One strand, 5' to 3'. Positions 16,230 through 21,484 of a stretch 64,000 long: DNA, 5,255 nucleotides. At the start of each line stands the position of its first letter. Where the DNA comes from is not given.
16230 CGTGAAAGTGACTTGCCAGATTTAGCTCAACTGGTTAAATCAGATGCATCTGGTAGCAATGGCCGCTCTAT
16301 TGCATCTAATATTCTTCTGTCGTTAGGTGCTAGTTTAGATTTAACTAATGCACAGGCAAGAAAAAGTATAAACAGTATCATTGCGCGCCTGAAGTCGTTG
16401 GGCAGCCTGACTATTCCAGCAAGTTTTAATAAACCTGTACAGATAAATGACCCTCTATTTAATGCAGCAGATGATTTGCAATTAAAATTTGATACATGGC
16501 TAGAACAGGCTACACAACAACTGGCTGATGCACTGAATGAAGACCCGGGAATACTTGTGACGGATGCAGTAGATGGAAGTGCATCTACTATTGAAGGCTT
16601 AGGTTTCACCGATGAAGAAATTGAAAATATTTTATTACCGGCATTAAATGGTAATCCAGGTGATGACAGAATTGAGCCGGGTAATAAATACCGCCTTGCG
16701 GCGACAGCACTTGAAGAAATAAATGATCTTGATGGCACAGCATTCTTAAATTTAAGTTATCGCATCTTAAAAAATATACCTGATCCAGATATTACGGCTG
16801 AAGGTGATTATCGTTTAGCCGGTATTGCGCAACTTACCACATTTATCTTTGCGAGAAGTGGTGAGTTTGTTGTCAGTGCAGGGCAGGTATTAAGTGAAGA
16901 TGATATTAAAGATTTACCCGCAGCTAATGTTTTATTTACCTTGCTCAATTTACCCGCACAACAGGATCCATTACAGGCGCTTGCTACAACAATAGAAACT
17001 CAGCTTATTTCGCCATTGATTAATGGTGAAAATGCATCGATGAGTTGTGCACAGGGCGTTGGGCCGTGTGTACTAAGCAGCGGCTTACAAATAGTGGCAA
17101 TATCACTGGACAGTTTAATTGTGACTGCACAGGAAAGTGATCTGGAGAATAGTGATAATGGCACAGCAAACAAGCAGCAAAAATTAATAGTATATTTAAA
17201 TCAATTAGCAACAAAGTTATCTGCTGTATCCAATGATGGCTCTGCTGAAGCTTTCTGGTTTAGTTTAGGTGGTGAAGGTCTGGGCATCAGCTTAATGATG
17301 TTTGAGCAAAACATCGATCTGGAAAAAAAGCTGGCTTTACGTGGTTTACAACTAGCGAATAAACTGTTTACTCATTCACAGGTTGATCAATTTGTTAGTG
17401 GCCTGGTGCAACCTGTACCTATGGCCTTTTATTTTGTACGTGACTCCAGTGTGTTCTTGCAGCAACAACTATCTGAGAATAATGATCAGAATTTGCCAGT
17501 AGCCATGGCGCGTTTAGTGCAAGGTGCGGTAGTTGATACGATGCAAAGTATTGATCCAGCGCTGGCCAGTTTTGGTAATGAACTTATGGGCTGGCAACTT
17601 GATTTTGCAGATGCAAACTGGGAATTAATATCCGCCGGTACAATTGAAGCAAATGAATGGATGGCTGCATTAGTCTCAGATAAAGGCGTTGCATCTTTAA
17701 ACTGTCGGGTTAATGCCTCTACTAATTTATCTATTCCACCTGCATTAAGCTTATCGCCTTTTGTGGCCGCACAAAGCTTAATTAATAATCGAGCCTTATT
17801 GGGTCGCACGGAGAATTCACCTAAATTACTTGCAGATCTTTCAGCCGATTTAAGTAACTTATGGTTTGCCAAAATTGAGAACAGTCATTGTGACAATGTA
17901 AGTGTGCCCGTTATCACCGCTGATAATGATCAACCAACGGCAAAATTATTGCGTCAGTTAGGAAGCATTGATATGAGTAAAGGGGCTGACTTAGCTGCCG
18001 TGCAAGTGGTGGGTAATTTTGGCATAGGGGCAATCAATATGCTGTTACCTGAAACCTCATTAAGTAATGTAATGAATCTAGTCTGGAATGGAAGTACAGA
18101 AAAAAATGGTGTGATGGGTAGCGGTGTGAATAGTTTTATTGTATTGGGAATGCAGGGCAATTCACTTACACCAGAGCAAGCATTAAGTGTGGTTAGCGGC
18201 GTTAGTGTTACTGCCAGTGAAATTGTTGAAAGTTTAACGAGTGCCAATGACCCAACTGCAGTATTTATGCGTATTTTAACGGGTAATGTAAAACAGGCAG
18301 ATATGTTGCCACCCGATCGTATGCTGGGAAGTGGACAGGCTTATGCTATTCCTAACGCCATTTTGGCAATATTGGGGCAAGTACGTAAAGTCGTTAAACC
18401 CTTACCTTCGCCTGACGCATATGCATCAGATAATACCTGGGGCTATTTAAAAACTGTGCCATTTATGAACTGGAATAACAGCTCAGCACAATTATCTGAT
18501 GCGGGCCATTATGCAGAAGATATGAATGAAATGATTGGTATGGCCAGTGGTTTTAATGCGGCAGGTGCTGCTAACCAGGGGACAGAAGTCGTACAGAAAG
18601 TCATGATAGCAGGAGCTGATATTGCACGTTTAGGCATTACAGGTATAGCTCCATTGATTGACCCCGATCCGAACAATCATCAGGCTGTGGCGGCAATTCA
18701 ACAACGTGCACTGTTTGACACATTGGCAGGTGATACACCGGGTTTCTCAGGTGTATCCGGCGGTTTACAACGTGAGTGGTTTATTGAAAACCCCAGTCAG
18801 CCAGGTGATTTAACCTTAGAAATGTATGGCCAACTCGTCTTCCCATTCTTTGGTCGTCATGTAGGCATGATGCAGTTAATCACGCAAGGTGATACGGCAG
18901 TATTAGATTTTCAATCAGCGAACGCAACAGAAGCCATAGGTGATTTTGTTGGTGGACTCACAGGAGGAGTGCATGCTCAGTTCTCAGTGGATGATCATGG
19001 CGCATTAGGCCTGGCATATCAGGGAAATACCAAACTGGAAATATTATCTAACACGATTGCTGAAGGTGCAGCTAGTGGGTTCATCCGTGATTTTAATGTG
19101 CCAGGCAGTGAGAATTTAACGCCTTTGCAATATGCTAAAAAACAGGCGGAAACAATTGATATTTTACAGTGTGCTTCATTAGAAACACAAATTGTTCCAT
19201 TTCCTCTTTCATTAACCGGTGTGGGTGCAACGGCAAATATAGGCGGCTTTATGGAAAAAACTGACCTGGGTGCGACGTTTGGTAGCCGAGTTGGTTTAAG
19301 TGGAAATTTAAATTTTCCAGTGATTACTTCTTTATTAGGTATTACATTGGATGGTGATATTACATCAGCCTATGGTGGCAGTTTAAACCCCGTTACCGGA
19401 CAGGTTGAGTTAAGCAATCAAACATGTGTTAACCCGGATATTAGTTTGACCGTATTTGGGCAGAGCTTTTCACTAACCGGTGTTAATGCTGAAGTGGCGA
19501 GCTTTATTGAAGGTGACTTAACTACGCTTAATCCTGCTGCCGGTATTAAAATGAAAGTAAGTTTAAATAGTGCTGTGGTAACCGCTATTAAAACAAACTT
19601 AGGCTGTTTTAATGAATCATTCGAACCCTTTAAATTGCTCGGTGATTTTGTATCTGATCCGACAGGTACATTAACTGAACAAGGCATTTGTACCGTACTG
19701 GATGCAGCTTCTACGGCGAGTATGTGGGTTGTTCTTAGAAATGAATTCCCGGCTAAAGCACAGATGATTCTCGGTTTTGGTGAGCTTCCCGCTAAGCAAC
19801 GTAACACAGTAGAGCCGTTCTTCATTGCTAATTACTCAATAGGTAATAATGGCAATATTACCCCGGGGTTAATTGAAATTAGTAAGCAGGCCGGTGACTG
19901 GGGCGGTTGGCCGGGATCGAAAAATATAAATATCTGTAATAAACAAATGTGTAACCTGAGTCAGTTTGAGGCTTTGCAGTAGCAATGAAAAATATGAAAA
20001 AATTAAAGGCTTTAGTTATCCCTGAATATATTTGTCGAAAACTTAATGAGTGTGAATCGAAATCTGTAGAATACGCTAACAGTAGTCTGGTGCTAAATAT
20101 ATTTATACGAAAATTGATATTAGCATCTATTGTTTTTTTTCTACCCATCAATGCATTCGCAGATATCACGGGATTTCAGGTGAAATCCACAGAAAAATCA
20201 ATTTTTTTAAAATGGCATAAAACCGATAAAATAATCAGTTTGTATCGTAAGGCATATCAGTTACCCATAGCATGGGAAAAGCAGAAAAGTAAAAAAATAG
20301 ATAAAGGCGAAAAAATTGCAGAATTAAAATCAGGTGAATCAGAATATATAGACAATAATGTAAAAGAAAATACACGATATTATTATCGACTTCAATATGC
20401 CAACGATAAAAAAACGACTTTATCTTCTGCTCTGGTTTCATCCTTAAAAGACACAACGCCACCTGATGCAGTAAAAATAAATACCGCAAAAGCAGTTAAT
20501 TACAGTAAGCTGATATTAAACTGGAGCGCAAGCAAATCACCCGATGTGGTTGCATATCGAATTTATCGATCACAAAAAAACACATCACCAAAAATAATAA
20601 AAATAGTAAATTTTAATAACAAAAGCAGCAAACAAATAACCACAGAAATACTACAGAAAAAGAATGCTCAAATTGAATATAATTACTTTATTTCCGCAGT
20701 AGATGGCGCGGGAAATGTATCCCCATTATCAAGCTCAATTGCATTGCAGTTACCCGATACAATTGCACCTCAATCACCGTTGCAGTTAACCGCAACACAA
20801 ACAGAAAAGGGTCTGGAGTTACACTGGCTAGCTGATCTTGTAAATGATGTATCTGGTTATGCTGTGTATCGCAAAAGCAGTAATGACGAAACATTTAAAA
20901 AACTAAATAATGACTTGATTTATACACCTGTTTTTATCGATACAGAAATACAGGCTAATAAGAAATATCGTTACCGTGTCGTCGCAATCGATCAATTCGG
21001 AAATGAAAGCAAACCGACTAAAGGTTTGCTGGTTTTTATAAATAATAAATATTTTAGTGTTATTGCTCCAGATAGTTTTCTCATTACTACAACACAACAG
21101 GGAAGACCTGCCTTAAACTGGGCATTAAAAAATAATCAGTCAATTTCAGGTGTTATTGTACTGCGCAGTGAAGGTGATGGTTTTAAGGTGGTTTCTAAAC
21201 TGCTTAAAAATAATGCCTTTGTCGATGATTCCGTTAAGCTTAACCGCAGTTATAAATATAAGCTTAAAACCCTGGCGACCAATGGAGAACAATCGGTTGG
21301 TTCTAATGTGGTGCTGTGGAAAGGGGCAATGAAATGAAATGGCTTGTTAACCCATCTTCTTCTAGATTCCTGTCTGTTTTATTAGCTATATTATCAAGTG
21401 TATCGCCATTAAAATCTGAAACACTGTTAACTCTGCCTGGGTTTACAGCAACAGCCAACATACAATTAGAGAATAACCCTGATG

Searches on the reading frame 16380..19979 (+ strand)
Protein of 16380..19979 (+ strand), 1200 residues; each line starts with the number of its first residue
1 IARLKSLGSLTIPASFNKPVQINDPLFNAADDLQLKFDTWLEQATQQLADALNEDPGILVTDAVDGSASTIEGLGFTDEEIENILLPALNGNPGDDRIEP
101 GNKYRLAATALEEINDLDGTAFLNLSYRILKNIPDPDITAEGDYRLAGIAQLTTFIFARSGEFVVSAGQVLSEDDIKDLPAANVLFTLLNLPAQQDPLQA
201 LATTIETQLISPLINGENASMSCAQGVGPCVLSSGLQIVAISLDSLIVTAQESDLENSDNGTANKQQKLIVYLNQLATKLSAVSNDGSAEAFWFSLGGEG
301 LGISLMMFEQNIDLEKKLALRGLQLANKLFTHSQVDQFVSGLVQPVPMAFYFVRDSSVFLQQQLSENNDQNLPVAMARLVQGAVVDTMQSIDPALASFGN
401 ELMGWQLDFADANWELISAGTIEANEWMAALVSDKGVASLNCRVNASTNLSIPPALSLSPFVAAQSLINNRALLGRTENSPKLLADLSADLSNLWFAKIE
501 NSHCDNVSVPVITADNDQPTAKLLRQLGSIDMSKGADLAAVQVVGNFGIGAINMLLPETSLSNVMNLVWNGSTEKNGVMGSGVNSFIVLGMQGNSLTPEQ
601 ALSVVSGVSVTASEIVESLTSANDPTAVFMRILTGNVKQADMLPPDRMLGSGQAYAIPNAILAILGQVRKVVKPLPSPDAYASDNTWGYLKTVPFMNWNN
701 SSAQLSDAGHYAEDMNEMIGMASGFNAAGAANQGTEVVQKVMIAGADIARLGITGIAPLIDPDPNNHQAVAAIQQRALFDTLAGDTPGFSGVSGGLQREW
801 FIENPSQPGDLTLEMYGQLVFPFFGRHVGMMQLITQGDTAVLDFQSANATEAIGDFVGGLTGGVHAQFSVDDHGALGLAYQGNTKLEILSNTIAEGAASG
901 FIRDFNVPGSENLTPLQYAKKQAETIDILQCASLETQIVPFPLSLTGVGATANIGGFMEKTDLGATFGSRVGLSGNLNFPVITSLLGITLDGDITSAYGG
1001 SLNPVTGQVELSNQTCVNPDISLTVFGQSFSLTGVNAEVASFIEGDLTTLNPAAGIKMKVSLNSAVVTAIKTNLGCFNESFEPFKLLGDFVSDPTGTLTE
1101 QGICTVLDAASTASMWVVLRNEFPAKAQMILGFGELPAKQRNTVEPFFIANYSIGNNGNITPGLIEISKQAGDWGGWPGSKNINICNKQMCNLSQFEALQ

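Call 67: search_protein_representatives(protein=window:16380-19979:+)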
Query: 1200 residues. Proteins with E-value up to 0.001 (for the whole library): 18; up to 1e-10: 16; up to 1e-30: 11. The best 18 are listed.
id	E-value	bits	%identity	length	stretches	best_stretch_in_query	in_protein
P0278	0.0e+00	2641.4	100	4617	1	1-1200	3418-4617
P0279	1.4e-271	920.3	46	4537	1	20-1199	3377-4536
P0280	1.7e-192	658.4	38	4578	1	1-1197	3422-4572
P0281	9.1e-191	652.7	39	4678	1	1-1195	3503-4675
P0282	2.3e-146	505.7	37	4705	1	23-1079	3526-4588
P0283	4.2e-112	392.2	50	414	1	348-758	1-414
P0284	1.1e-91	324.6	33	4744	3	185-694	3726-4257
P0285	1.4e-48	181.8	31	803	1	394-1077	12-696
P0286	3.1e-47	177.4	27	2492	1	102-1077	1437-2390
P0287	2.3e-46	174.5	29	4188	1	265-1192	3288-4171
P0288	2.3e-41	157.9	28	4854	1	12-999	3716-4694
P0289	3.5e-25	104.4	38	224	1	1010-1196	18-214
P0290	3.7e-25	104.3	28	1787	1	400-995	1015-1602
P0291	1.8e-24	102.0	26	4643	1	99-800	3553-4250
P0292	3.8e-12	61.2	31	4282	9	362-409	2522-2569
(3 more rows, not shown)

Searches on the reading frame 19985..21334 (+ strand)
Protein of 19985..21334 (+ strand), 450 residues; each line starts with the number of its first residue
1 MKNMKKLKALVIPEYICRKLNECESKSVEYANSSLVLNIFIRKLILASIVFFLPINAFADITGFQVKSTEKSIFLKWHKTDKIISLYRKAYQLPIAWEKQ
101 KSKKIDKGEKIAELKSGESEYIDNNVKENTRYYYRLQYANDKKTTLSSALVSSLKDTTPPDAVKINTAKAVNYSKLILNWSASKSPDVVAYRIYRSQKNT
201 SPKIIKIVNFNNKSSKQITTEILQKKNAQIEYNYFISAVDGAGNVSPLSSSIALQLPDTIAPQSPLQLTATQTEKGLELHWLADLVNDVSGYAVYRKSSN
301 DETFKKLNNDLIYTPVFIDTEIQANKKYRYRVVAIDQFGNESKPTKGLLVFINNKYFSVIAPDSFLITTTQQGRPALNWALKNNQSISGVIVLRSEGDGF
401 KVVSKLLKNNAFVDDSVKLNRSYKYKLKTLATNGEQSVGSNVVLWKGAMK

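Call 6: search_protein_families(library=pfam, proteins=[window:19985-21334:+], max_evalue=0.01)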
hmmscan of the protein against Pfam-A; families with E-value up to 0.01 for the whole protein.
window:19985-21334:+ (450 aa): 3 families
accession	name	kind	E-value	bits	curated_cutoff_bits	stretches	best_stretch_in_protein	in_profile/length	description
PF00041.27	fn3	-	5.7e-12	46.1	25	1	265-345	3-81/84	Fibronectin type III domain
PF21910.2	GH85_C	-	4.9e-05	24.1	27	0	278-346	20-88/95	GH85 endohexosaminidases, C-terminal domain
PF25788.1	Ig_Rha78A_N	-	0.0088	16.7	27.4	0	70-144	17-89/105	Rha78A-like, N-terminal immunoglobulin domain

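Call 7: search_protein_families(library=ncbifam, proteins=[window:19985-21334:+], max_evalue=0.01)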
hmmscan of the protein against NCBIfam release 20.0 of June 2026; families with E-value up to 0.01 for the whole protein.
window:19985-21334:+ (450 aa): 3 families
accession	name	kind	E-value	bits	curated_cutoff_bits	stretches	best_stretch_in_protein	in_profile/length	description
NF041611.1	exoglucan_CbhB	equivalog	3e-14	52.1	1950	1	154-351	700-885/997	exoglucanase CbhB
NF041898.1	pec_ly_PelI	equivalog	9.8e-05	21.5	620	0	54-168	16-122/349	pectate lyase PelI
NF045522.1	MXAN_2561_fam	equivalog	0.00056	19.5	150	0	152-251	161-253/304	MXAN_2561 family MXYO-CTERM-anchored protein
